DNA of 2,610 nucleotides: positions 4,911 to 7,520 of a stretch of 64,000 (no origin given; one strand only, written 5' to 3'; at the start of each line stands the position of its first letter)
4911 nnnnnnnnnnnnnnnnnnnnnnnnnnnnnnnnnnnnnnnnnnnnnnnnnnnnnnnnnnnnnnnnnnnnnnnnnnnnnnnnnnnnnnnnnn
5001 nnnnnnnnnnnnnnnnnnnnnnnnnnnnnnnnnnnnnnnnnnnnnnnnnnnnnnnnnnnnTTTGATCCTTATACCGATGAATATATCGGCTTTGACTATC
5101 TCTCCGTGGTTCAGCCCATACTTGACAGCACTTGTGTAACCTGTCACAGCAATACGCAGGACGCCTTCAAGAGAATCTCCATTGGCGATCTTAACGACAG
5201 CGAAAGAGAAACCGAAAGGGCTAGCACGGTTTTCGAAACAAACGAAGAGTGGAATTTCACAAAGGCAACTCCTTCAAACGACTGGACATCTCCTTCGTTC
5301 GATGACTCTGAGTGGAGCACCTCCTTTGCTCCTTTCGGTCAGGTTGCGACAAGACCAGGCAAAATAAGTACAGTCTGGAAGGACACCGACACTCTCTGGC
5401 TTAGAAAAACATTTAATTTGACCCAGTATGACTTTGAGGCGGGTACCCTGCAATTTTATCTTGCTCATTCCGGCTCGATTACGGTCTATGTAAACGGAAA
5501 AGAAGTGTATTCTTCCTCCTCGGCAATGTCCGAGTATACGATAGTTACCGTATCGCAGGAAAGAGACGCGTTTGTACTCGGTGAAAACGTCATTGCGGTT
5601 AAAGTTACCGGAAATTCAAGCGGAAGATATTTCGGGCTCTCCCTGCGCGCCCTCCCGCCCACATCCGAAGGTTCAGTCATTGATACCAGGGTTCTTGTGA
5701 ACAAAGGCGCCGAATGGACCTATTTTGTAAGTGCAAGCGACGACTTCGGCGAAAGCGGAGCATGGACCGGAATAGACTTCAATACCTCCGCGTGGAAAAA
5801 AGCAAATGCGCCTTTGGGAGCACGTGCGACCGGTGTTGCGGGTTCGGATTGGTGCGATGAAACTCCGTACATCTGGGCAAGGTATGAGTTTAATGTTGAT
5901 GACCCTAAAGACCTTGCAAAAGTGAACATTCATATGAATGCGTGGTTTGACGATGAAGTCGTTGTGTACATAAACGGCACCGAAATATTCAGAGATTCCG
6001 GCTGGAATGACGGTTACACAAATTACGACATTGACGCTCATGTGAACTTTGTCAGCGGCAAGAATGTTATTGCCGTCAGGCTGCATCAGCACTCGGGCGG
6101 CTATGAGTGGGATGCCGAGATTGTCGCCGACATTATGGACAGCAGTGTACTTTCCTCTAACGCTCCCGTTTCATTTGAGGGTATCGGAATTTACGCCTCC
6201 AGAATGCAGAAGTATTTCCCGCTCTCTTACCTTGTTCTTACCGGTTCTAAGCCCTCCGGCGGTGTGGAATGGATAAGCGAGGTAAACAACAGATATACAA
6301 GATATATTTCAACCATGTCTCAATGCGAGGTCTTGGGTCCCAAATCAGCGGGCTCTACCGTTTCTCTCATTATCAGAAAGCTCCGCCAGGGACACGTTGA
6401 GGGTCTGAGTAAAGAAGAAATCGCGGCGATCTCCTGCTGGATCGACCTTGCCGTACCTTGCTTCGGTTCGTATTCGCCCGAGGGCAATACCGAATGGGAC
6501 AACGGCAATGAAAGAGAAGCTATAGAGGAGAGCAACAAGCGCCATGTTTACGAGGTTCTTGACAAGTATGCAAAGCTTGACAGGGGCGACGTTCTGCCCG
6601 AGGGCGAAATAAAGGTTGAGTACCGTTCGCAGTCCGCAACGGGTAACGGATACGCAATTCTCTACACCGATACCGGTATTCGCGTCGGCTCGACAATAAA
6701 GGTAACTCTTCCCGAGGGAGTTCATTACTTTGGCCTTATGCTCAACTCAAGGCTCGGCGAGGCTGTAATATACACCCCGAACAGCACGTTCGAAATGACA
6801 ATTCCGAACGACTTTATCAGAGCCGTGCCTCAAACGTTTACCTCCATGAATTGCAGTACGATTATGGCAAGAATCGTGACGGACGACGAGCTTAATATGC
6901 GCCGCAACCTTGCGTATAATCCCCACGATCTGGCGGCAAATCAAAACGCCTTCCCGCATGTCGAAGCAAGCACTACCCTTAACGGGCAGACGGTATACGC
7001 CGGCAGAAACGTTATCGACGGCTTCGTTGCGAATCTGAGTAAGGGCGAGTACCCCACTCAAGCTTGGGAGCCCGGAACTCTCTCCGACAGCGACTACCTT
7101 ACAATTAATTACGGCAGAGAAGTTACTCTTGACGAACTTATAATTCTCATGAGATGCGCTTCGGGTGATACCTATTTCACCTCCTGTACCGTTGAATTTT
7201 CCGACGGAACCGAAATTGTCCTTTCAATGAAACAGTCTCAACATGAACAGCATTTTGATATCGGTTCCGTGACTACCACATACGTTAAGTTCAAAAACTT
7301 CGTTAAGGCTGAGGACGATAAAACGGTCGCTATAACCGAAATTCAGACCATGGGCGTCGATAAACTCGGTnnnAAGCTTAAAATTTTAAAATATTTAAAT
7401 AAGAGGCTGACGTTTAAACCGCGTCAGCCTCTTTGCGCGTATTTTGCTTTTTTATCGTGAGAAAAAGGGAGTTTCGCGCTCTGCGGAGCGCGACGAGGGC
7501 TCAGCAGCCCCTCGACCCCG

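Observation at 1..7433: ccsA is coupled to two giant anchored propeller proteins that carry CxxCH haem c motifs and carbohydrate-binding-like modules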

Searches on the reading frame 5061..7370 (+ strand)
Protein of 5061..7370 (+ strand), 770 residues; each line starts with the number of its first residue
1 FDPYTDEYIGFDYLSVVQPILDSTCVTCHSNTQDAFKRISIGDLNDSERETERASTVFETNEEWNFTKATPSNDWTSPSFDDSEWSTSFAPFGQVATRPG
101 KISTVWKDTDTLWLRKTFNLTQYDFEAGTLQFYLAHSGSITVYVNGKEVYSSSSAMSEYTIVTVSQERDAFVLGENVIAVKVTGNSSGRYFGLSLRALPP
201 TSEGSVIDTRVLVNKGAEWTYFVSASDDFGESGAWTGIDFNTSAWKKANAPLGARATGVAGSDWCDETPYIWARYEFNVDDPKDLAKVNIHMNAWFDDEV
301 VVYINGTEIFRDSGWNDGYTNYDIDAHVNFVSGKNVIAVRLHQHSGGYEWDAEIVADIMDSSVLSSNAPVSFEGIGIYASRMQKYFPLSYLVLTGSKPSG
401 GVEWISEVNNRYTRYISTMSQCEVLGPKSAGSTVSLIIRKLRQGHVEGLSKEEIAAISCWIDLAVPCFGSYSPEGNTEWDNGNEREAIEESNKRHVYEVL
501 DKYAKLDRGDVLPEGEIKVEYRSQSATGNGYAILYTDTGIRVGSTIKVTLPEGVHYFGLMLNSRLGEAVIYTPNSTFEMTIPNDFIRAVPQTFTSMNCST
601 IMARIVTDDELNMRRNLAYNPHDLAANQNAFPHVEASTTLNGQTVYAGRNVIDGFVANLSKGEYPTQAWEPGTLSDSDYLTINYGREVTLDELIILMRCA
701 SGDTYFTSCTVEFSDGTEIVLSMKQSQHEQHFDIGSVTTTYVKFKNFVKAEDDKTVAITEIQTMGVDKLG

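Call 63: predict_structure(alignment_id=A2)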
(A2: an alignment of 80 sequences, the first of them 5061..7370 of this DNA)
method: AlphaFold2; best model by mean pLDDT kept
length: 770 residues; sequences in the alignment: 80
mean_pLDDT: 90.8   pTM: 0.81
mean pLDDT of the five models: 90.8, 90.7, 89.9, 89.8, 89.6
residues with pLDDT >= 90: 543; 70-90: 196; 50-70: 25; < 50: 6
segments of 3 or more residues with pLDDT < 50: 1-5
pLDDT, mean of each block of 10 residues (from residue 1): 47 85 85 95 89 92 95 96 94 83 88 96 93 95 97 90 88 96 92 94 87 92 96 94 94 74 90 96 89 93 96 89 88 96 89 92 90 91 90 93 90 80 76 92 88 91 73 74 90 90 92 94 96 94 95 96 92 96 91 88 94 96 91 96 93 95 96 94 97 96 92 96 90 95 95 93 92
secondary structure, 60 per line:
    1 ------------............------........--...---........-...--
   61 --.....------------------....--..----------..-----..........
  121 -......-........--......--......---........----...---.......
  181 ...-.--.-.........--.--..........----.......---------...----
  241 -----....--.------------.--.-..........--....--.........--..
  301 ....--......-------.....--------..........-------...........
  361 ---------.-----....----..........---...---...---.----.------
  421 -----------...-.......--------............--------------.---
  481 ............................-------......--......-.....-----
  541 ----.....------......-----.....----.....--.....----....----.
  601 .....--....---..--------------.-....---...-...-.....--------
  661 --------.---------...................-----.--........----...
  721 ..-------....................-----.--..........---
elements in order (helices of 4 or more, strands of 3 or more residues): H13-24 H32-38 H47-54 E56-58 E63-67 E86-89 E111-120 H122-127 E129-136 E139-144 E147-152 E156-163 E174-183 E190-198 E204-213 E218-224 E246-249 E270-279 H282-285 E288-296 E299-304 E307-312 E320-324 E333-342 E350-360 E376-379 E384-387 H388-393 E397-399 E403-405 H436-442 H451-462 H481-508 E516-521 E524-529 E531-535 E545-549 E556-561 E567-571 E576-580 H583-587 H592-595 E600-605 H608-611 E633-636 H648-652 E679-697 E706-713 E718-722 E730-749 E758-767

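Call 66: fold_search(model_id=the predicted structure, library=pdb)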
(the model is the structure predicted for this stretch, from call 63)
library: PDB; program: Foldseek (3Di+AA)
matches with E <= 10: 1761; with E <= 0.001: 587
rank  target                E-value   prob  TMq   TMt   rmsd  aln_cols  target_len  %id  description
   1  6d8g_A                1.2e-13  1.00  0.18  0.17  28.1       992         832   11  D341A D367A calcium binding mutant of Bacteroides uniformis beta-glucuronidase 2 (released 2018-10-17)
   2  5uj6_A                6.3e-13  1.00  0.18  0.16  29.4       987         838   10  Crystal Structure of Bacteroides Uniformis beta-glucuronidase (released 2017-06-28)
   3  8q2h                  8.7e-13  1.00  0.19  0.13  30.6      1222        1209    9  beta-galactosidase from Bacillus circulans (released 2024-10-16)
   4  5uj6_B                1.2e-12  1.00  0.19  0.17  26.0      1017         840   10  Crystal Structure of Bacteroides Uniformis beta-glucuronidase (released 2017-06-28)
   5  6d8g_B                1.2e-12  1.00  0.18  0.16  26.9       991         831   10  D341A D367A calcium binding mutant of Bacteroides uniformis beta-glucuronidase 2 (released 2018-10-17)
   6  6d50_A                1.3e-12  1.00  0.18  0.17  25.6      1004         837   10  Bacteroides uniforms beta-glucuronidase 2 bound to D-glucaro-1,5-lactone (released 2018-10-17)
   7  6b6l_A                1.6e-11  1.00  0.22  0.23  25.7       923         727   10  The crystal structure of glycosyl hydrolase family 2 (GH2) member from Bacteroides cellulosilyticus DSM 14838 (released 2017-10-11)
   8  6ed1_A                2.5e-11  1.00  0.19  0.18  26.4      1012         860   10  Bacteroides dorei Beta-glucuronidase (released 2019-02-13)
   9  2qqk_A                3.1e-11  1.00  0.15  0.21  26.0       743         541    9  Neuropilin-2 a1a2b1b2 Domains in Complex with a Semaphorin-Blocking Fab (released 2007-11-20)
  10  7cwd                  3.8e-11  1.00  0.21  0.20  26.0       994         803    9  Crystal structure of beta-galactosidase II from Bacillus circulans in complex with beta-D-galactopyranosyl disaccharide (released 2020-12-09)
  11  6b6l_B                6.2e-11  1.00  0.22  0.23  25.7       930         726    9  The crystal structure of glycosyl hydrolase family 2 (GH2) member from Bacteroides cellulosilyticus DSM 14838 (released 2017-10-11)
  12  6hpd                  6.2e-11  1.00  0.19  0.16  28.4      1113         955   10  The structure of a beta-glucuronidase from glycoside hydrolase family 2 (released 2019-07-24)
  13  5t99_A                1.0e-10  1.00  0.22  0.23  24.5       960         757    9  Crystal structure of BuGH2Awt in complex with Galactoisofagomine (released 2017-09-13)
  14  7rsk_A                1.5e-10  1.00  0.22  0.22  26.3       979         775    9  The crystal structure from microfluidic crystals of glycosyl hydrolase family 2 (GH2) member from Bacteroides cellulos (released 2021-08-25)
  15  5t98_B                3.0e-10  1.00  0.23  0.23  24.3       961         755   10  Crystal structure of BuGH2Awt (released 2017-09-13)
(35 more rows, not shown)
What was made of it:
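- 5226..6140 (+): Two tandem jelly-roll (GH2-N / galactose-binding-like) modules (aa 639-807 and 829-943), inserted inside the alpha-II cytochrome domain. AF2 and Foldseek (calls 63, 66).
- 6957..7361 (+): F5/8 type C (discoidin, CBM32-like) / DUF7402 module (aa 1216-1350). Neuropilin b1b2 matches (call 66).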

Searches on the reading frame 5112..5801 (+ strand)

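Call 29: search_protein_families(library=pfam, proteins=[window:5112-5801:+], max_evalue=1)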
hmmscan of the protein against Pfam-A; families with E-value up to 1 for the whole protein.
window:5112-5801:+ (230 aa): 3 families
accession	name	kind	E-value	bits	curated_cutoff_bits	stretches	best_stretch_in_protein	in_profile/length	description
PF01523.21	PmbA_TldD_1st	-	0.026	15.1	20.9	0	122-137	32-50/65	PmbA/TldA metallopeptidase domain 1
PF24058.1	DUF7359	-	0.058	13.6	27.5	1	127-181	53-108/123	Domain of unknown function (DUF7359)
PF15342.11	FAM212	-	0.13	12.5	27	0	144-162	30-48/60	FAM212 family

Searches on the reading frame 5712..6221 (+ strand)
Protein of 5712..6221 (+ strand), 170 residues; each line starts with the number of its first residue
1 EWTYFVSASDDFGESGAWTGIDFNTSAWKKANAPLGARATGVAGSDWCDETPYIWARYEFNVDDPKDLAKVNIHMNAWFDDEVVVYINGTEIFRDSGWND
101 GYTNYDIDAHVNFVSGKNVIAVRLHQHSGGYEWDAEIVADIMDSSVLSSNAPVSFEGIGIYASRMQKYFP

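Call 29: search_protein_families(library=pfam, proteins=[window:5712-6221:+], max_evalue=1)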
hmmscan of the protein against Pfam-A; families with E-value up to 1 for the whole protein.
window:5712-6221:+ (170 aa): 1 family
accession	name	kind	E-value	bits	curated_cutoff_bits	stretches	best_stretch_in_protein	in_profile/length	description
PF02837.24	Glyco_hydro_2_N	-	0.00073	19.9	28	1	45-139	58-143/169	Glycosyl hydrolases family 2, sugar binding domain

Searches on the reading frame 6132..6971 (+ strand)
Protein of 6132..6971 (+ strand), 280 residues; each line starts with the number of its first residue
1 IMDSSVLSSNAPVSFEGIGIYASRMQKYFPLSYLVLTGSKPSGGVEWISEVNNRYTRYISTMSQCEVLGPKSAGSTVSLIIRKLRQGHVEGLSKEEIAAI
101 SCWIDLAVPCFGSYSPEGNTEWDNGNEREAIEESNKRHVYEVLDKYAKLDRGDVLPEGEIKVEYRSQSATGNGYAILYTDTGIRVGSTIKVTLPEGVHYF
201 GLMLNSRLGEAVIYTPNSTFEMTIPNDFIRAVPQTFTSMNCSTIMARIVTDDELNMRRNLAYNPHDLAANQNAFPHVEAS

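Call 29: search_protein_families(library=pfam, proteins=[window:6132-6971:+], max_evalue=1)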
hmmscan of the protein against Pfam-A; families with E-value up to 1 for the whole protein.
window:6132-6971:+ (280 aa): 0 families
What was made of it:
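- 6501..6875 (+): Long helix plus a third beta-sandwich (aa 1064-1188). No Pfam hit (call 29).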

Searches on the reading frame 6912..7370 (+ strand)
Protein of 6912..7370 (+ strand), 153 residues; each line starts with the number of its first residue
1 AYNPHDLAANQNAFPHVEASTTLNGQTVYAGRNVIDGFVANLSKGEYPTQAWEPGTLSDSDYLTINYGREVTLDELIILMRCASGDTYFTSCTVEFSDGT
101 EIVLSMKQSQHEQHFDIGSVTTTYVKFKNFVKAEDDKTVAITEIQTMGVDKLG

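Call 29: search_protein_families(library=pfam, proteins=[window:6912-7370:+], max_evalue=1)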
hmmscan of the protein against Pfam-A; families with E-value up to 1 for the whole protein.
window:6912-7370:+ (153 aa): 3 families
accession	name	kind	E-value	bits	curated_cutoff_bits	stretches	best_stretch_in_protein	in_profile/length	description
PF00754.31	F5_F8_type_C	-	9.4e-08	32.7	28.2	1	17-139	2-122/127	F5/8 type C domain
PF24135.1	DUF7402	-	6.9e-06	26.6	27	1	16-145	7-131/133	Domain of unknown function (DUF7402)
PF22633.2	F5_F8_type_C_2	-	0.055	14.5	27.8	1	33-127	1-91/91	NedA-like, galactose-binding domain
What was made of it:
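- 6957..7361 (+): Pfam 32.7 bits against a cut-off of 28.2; DUF7402 26.6 bits (call 29).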
